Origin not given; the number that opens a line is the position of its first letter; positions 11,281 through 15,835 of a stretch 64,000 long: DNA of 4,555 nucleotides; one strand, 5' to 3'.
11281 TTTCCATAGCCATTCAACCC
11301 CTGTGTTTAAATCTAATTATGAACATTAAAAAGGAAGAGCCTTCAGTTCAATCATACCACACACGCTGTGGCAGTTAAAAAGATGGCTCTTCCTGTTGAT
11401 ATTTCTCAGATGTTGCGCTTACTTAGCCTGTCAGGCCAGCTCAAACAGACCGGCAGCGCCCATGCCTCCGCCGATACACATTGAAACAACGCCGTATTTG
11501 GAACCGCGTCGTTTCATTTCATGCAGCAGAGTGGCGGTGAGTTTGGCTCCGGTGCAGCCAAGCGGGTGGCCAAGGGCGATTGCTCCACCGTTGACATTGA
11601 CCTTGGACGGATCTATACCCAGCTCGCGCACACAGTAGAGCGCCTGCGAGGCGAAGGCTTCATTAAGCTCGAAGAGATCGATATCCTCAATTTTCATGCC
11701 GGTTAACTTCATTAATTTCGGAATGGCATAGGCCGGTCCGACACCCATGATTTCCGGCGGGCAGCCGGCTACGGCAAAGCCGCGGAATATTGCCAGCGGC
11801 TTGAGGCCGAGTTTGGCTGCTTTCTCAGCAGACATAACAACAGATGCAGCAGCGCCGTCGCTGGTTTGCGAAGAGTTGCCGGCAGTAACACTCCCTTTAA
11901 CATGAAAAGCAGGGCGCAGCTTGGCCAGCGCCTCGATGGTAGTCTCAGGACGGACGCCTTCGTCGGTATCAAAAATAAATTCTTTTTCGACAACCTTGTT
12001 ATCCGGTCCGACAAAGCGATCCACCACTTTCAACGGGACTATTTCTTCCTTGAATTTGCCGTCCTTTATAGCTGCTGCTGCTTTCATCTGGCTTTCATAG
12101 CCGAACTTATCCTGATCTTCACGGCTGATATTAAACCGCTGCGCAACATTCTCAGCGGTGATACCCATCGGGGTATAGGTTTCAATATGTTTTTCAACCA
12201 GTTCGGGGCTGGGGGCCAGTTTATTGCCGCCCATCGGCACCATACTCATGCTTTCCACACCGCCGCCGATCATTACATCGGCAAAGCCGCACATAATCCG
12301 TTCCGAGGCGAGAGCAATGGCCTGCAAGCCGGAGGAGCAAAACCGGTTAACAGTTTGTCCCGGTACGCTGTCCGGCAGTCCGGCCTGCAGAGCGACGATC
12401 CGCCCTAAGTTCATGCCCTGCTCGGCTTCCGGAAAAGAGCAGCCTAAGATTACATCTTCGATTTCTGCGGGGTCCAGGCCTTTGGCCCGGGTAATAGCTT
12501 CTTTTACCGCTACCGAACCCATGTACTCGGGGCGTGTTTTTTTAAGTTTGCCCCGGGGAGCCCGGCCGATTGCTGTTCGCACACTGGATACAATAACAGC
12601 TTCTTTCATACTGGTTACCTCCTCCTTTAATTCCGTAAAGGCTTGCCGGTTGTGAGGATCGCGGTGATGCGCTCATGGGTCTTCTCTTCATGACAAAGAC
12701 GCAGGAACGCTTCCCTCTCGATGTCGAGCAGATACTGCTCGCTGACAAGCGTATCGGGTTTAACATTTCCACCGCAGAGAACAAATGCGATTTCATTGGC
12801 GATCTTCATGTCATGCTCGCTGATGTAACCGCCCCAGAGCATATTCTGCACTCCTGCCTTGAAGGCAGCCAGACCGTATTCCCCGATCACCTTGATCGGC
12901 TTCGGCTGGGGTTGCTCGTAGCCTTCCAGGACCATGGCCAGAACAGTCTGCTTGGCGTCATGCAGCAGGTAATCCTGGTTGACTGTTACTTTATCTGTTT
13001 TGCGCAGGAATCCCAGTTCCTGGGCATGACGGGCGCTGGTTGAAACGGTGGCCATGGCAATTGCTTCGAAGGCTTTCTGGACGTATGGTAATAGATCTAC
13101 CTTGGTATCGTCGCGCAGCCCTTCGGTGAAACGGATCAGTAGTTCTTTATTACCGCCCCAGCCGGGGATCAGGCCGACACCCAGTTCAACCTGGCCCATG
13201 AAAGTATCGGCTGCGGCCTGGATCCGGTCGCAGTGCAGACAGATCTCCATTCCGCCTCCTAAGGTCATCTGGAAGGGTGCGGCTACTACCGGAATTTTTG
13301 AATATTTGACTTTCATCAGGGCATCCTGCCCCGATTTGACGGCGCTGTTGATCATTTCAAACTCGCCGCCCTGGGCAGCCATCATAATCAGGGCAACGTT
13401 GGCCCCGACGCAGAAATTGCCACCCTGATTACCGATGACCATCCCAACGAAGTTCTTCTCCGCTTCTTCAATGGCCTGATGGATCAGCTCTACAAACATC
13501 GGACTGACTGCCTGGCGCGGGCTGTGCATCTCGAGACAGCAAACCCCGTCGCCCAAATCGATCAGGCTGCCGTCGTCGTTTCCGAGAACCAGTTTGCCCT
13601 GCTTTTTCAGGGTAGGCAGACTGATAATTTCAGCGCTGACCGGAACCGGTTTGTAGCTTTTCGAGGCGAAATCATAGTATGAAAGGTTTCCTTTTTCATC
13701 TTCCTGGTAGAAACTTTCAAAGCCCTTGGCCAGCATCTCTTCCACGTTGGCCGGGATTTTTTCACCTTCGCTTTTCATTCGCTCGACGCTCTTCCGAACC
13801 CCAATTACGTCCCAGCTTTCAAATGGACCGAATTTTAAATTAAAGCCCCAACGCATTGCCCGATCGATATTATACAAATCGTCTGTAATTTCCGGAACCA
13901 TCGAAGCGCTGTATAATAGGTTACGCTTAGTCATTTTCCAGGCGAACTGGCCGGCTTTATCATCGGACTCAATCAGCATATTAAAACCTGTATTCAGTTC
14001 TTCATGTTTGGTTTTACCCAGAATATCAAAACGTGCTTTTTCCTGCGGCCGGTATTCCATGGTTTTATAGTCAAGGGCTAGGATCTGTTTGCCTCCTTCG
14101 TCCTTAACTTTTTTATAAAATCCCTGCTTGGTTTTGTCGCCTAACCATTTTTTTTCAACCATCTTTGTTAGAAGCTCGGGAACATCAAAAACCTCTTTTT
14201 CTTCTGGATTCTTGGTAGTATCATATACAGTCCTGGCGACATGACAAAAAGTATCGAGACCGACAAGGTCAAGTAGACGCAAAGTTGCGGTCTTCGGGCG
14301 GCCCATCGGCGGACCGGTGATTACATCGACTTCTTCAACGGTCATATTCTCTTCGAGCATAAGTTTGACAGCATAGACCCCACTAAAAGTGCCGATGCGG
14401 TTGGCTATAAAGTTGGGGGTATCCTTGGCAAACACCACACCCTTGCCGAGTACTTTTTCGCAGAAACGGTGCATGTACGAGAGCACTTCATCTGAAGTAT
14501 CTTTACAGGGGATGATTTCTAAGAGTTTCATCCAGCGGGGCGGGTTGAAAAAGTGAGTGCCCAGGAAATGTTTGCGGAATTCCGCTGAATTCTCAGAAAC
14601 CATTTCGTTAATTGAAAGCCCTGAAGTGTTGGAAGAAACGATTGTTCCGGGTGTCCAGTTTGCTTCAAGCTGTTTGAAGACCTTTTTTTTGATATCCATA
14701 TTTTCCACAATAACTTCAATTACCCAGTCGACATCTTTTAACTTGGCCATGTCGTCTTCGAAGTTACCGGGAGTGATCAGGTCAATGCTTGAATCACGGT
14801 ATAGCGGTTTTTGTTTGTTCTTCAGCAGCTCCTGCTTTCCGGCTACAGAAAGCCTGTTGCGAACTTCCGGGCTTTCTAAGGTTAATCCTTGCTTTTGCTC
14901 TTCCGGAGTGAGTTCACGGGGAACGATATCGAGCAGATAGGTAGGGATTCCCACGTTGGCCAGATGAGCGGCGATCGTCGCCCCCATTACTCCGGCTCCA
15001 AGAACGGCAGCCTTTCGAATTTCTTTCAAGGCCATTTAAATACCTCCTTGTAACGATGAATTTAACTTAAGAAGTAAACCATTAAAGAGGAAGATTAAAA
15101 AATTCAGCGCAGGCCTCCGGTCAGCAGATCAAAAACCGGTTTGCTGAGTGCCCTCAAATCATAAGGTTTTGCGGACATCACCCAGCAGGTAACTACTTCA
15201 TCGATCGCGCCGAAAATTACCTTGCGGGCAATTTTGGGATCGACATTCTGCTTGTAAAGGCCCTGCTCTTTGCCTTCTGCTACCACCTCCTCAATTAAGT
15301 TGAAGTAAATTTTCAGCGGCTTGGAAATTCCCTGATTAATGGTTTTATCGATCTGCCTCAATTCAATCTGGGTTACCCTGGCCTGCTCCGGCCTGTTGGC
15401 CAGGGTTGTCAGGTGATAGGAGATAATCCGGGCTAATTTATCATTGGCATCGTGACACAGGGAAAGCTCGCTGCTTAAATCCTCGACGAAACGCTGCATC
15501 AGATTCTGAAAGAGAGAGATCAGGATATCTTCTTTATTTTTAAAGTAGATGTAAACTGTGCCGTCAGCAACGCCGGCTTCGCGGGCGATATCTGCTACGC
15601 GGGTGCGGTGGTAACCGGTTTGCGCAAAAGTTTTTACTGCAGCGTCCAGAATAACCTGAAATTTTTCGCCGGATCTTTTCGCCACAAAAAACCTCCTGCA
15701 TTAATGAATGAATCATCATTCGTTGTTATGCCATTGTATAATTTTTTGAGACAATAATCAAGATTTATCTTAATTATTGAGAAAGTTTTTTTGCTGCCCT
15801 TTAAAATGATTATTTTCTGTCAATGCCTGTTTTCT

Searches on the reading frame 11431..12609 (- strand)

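Call 9: search_protein_families(library=pfam, max_evalue=1e-8, proteins=[window:11431-12609:-])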
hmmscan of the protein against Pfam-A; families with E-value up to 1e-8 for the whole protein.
window:11431-12609:- (392 aa): 2 families
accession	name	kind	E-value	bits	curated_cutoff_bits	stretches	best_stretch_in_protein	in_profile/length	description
PF00108.29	Thiolase_N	-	1.1e-75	254.8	26.4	1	5-261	2-259/260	Thiolase, N-terminal domain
PF02803.24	Thiolase_C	-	9.8e-53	177.4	27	1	269-390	1-122/123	Thiolase, C-terminal domain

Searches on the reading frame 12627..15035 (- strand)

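Call 9: search_protein_families(library=pfam, max_evalue=1e-8, proteins=[window:12627-15035:-])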
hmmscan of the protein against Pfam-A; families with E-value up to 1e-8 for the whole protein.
window:12627-15035:- (802 aa): 3 families
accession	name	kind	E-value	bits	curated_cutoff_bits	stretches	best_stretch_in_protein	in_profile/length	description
PF02737.24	3HCDH_N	-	4.6e-44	150.9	22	1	8-205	1-179/180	3-hydroxyacyl-CoA dehydrogenase, NAD binding domain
PF00725.27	3HCDH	-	5.4e-21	75.4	22.1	1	209-308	2-96/97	3-hydroxyacyl-CoA dehydrogenase, C-terminal domain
PF00378.25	ECH_1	-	1.3e-11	44.8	27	1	496-630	4-138/251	Enoyl-CoA hydratase/isomerase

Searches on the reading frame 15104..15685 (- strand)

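Call 9: search_protein_families(library=pfam, max_evalue=1e-8, proteins=[window:15104-15685:-])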
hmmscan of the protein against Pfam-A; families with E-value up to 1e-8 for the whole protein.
window:15104-15685:- (193 aa): 3 families
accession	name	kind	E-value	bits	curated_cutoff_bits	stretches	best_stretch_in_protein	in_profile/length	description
PF08359.16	TetR_C_4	-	1.1e-40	139.4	21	1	59-190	1-132/133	YsiA-like protein, C-terminal region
PF00440.29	TetR_N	-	1.9e-18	66.4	24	1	12-56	1-45/47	Bacterial regulatory proteins, tetR family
PF17932.6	TetR_C_24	-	4e-11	43.6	26.4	1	79-166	3-89/114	Tetracyclin repressor-like, C-terminal domain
